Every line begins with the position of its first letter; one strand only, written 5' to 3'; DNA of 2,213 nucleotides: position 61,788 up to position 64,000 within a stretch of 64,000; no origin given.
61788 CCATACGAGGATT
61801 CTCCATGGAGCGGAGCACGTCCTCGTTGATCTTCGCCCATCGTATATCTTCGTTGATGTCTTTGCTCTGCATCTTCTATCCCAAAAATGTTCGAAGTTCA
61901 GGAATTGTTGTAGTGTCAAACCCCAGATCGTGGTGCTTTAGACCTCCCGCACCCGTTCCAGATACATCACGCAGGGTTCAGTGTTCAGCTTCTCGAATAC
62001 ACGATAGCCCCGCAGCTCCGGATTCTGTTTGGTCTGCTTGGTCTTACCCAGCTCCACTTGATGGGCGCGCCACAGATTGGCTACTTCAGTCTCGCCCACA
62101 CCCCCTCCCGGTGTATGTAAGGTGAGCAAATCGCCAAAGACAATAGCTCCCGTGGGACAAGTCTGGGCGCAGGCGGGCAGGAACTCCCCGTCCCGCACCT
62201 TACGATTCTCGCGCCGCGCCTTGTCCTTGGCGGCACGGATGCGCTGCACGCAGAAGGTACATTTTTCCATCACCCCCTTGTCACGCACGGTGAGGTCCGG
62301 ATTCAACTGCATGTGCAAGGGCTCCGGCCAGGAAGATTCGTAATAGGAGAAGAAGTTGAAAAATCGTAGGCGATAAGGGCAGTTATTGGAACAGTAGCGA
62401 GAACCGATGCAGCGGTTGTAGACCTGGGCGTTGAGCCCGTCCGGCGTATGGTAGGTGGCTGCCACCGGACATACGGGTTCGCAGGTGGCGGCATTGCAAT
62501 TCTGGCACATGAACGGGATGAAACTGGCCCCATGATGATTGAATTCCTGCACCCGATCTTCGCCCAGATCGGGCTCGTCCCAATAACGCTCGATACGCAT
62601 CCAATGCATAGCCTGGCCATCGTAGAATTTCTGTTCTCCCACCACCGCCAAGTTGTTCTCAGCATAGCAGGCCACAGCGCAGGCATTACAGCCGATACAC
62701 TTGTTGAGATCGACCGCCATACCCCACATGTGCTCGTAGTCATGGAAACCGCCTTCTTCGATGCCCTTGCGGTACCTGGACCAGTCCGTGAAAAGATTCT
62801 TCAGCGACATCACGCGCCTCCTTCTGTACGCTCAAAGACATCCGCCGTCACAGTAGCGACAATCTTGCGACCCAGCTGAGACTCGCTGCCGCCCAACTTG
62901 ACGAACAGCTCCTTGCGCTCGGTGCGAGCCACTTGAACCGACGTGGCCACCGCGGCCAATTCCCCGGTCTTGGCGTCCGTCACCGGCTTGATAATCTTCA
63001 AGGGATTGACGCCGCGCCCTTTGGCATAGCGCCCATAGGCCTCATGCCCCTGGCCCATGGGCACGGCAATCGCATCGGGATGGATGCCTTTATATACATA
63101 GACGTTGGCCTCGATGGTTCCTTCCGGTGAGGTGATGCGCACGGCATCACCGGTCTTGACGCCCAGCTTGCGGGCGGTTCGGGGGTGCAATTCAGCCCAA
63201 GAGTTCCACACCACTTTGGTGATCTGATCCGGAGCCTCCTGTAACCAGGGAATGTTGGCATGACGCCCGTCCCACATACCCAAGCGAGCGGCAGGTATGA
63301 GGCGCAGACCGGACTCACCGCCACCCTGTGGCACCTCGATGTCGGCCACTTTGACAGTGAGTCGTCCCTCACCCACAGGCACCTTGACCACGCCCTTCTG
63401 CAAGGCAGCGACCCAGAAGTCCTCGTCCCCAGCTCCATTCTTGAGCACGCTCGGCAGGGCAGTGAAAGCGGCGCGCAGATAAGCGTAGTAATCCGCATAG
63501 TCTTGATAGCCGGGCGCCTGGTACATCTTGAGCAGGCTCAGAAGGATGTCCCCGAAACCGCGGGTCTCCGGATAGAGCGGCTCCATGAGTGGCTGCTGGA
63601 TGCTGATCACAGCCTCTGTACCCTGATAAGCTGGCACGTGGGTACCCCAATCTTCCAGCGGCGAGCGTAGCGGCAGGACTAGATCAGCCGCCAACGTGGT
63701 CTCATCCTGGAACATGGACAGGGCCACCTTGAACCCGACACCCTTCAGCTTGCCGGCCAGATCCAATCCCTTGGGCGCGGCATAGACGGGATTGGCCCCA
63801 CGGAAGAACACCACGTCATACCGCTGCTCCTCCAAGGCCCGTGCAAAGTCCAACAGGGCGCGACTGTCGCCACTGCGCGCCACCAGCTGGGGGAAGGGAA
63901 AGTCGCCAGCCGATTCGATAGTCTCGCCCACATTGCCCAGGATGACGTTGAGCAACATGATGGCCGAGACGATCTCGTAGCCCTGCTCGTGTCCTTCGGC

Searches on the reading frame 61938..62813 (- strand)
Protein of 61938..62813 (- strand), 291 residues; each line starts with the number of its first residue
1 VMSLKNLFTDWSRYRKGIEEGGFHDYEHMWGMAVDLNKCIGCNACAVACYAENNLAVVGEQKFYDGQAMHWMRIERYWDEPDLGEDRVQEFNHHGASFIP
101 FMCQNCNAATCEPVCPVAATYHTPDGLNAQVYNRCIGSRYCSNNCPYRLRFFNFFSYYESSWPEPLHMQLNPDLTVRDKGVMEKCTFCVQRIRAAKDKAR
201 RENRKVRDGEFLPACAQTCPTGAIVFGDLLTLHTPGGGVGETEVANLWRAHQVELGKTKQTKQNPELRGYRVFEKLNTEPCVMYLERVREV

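Call 84: search_protein_families(library=pfam, proteins=[window:61938-62813:-], max_evalue=0.0001)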
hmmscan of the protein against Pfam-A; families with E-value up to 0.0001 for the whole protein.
window:61938-62813:- (291 aa): 7 families
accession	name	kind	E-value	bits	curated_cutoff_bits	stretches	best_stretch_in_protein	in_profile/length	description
PF12838.12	Fer4_7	-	9.6e-15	55.2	27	1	38-119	1-52/52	4Fe-4S dicluster domain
PF13247.11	Fer4_11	-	4.4e-08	33.7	26.2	1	97-153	4-62/100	4Fe-4S dicluster domain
PF13183.11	Fer4_8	-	4.9e-08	33.8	27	1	36-117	2-66/68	4Fe-4S dicluster domain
PF12837.12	Fer4_6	-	2.3e-06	27.7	25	0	33-51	3-21/24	4Fe-4S binding domain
PF13237.11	Fer4_10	-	2.6e-06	27.7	25.5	0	33-54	3-27/53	4Fe-4S dicluster domain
PF12797.12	Fer4_2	-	5.4e-06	26.5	24.5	1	30-49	1-20/22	4Fe-4S binding domain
PF13187.11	Fer4_9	-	2.2e-05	24.8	27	0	38-54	1-17/52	4Fe-4S dicluster domain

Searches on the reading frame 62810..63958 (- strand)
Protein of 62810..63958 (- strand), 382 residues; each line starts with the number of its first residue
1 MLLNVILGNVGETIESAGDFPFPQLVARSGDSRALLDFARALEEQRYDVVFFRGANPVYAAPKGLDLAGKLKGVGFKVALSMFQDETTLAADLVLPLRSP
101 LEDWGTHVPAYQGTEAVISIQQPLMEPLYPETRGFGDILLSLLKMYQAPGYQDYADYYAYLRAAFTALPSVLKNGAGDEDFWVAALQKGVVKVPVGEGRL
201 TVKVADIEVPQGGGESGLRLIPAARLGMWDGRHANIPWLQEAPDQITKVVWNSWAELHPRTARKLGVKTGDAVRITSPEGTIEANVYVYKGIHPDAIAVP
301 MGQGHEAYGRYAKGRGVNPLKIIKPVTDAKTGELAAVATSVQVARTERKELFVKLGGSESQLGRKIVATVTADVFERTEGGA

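Call 65: search_protein_families(library=pfam, proteins=[window:62810-63958:-], max_evalue=0.00001)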
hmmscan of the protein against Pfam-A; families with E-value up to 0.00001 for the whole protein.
window:62810-63958:- (382 aa): 1 family
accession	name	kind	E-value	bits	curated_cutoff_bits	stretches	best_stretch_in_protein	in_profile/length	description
PF01568.27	Molydop_binding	-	1.7e-15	57.4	26.8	1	253-321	30-93/110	Molydopterin dinucleotide binding domain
